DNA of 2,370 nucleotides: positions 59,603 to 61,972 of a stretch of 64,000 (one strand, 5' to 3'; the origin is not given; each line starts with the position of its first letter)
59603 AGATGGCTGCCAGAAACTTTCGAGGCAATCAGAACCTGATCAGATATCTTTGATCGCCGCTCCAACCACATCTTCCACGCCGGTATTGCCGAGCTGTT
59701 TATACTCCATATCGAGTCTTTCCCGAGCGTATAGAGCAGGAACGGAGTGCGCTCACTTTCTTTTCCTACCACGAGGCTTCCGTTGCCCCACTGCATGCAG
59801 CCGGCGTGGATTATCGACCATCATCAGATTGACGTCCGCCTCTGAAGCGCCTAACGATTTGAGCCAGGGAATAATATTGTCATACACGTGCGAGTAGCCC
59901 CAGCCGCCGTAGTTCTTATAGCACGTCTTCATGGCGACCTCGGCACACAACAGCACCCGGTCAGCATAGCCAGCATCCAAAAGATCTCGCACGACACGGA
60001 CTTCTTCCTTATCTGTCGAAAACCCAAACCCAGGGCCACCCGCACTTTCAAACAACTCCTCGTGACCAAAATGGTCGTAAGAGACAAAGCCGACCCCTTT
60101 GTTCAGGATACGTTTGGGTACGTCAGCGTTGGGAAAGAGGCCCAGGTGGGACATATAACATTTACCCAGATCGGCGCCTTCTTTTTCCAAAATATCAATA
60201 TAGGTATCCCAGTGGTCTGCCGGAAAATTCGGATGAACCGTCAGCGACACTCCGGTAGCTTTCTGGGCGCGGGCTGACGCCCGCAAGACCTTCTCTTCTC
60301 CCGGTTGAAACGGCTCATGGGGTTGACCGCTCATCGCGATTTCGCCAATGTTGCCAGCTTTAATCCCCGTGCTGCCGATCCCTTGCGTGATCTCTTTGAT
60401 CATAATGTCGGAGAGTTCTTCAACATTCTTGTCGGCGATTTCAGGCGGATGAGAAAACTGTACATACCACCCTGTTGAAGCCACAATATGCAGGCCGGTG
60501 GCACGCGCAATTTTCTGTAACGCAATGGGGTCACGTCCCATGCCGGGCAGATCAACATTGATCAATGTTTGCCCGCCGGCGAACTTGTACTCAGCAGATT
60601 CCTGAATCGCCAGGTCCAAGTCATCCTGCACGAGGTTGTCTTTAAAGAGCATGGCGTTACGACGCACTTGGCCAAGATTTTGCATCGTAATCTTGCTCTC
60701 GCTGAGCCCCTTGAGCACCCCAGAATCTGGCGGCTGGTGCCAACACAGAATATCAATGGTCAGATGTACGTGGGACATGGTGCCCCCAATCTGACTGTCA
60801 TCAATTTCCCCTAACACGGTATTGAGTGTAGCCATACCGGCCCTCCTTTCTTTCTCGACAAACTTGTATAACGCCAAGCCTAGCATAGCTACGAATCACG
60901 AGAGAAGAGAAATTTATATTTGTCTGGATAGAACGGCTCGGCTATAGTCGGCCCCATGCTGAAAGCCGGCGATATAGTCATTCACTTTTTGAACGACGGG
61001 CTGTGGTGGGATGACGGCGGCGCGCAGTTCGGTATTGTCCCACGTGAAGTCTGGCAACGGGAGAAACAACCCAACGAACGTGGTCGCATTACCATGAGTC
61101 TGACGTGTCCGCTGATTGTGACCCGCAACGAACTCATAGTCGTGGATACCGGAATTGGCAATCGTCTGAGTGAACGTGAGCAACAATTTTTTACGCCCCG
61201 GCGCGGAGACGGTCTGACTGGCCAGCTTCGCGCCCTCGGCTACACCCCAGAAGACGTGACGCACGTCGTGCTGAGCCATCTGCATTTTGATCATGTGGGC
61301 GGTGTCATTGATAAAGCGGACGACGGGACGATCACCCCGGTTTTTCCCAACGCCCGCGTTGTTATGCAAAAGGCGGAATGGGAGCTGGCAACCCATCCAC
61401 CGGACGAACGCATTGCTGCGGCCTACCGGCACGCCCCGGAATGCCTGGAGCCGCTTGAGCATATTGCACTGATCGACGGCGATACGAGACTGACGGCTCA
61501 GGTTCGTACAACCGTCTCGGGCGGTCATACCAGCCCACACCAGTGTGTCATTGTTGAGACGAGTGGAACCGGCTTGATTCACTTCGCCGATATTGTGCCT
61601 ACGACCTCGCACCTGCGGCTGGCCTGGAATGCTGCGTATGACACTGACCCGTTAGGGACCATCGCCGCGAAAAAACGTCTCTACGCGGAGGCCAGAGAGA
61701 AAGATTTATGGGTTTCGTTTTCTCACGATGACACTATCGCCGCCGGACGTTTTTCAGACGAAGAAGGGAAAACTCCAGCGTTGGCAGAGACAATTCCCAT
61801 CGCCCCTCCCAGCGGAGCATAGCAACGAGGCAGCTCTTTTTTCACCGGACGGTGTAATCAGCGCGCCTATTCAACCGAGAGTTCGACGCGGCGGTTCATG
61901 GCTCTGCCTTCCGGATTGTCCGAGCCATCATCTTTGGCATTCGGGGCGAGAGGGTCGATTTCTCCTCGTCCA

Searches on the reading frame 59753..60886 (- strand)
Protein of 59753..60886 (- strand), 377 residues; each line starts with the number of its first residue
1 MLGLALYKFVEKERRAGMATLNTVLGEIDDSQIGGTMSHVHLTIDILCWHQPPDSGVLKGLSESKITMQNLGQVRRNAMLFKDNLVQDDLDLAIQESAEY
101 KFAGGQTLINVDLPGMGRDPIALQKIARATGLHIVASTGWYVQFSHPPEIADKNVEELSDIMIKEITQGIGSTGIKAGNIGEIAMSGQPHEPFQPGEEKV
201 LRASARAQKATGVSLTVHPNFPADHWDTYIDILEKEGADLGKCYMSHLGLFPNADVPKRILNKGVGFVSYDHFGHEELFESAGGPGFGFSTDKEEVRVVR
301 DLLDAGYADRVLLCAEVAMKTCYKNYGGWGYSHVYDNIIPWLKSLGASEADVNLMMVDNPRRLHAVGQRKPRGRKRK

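Call 3: search_protein_families(library=pfam, proteins=[window:59753-60886:-], max_evalue=0.01)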
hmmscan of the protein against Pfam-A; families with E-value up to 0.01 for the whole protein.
window:59753-60886:- (377 aa): 1 family
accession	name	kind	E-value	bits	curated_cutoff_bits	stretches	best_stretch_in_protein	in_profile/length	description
PF02126.24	PTE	-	1e-61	209.4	22.4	1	28-363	1-296/298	Phosphotriesterase family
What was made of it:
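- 59753..60886 (-): Phosphotriesterase-family hydrolase, same strand, upstream. An optional member of the cluster. PF02126, E 1e-61 (call 3).
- Checked: The PTE gene (59753-60886) is confirmed (call 3).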

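Call 4: search_protein_families(library=ncbifam, proteins=[window:59753-60886:-], max_evalue=0.01)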
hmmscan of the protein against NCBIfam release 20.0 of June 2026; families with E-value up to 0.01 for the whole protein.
window:59753-60886:- (377 aa): 3 families
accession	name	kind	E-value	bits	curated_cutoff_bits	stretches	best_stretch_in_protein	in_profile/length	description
NF007373.0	PRK09875.1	equivalog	8.4e-39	133.8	486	1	87-363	30-290/292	phosphotriesterase-related protein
NF041153.1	organophos_OPH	equivalog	3.6e-21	75.7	500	1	98-316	88-301/365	organophosphate hydrolase OPH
NF045706.1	PhFuoseLconase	equivalog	1.2e-16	60.7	630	1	88-369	43-329/332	phospho-furanose lactonase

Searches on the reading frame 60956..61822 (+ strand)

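Call 3: search_protein_families(library=pfam, proteins=[window:60956-61822:+], max_evalue=0.01)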
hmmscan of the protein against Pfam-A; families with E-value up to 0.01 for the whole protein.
window:60956-61822:+ (288 aa): 2 families
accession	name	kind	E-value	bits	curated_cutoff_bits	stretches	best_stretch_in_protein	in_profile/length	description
PF00753.33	Lactamase_B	-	4.1e-18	66.5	22.7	1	53-241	10-180/196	Metallo-beta-lactamase superfamily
PF12706.13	Lactamase_B_2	-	1.2e-05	25.5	27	1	63-220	5-150/200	Beta-lactamase superfamily domain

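Call 4: search_protein_families(library=ncbifam, proteins=[window:60956-61822:+], max_evalue=0.01)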
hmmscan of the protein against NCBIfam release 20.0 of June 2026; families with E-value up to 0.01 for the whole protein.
window:60956-61822:+ (288 aa): 21 families
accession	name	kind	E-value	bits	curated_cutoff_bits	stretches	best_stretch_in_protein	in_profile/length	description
NF047919.1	lactonase_YtnP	equivalog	2.6e-54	184.3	425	1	4-270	2-266/274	YtnP family quorum-quenching lactonase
NF045699.1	AHLLactAiiA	equivalog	6.6e-21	74.6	375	1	45-210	30-188/251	quorum-quenching N-acyl homoserine lactonase AiiA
NF047925.1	pyridox_lacton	equivalog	1.2e-18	67.9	325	1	53-258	39-253/268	4-pyridoxolactonase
NF047979.1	lactonase_AidB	equivalog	2.1e-15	56.8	360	1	4-257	6-252/271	AidB family quorum-quenching N-acyl homoserine lactonase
NF045700.1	AHLLactAttM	equivalog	6.4e-13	48.8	390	1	83-258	76-246/257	AttM family quorum-quenching N-acyl homoserine lactonase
NF040874.1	blaPJM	exception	2.8e-08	33.7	630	1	79-136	75-131/301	PJM family subclass B3 metallo-beta-lactamase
NF000439.2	blaAIM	exception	4.4e-08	33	675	1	79-135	75-130/303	AIM family subclass B3 metallo-beta-lactamase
NF000469.2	CAR_gen_B3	exception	3.7e-07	29.4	500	1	85-166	97-169/311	CAR family subclass B3 metallo-beta-lactamase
NF033105.1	bla_subclass_B3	equivalog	4.1e-07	29.5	240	1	47-183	21-142/257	subclass B3 metallo-beta-lactamase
NF000456.2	blaMSI-1_fam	exception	0.00012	21.5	550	1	88-119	74-105/289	MSI-1 family subclass B3 metallo-beta-lactamase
NF041257.1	GntH_guanitoxin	equivalog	0.00014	20.9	333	1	43-117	13-84/374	guanitoxin biosynthesis MBL fold metallo-hydrolase GntH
NF047976.1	lactonase_AhlS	equivalog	0.00022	20.4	475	1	70-117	71-120/276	AhlS family quorum-quenching N-acyl homoserine lactonase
NF047896.1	blaMIM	exception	0.00058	19.3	640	1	90-141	98-150/306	MIM family subclass B3 metallo-beta-lactamase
NF012229.1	bla_class_B_core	domain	0.0013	18.9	100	1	84-123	38-74/139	metallo-beta-lactamase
TIGR02651.1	RNase_Z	equivalog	0.0017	17.4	292.95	1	84-117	35-68/302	ribonuclease Z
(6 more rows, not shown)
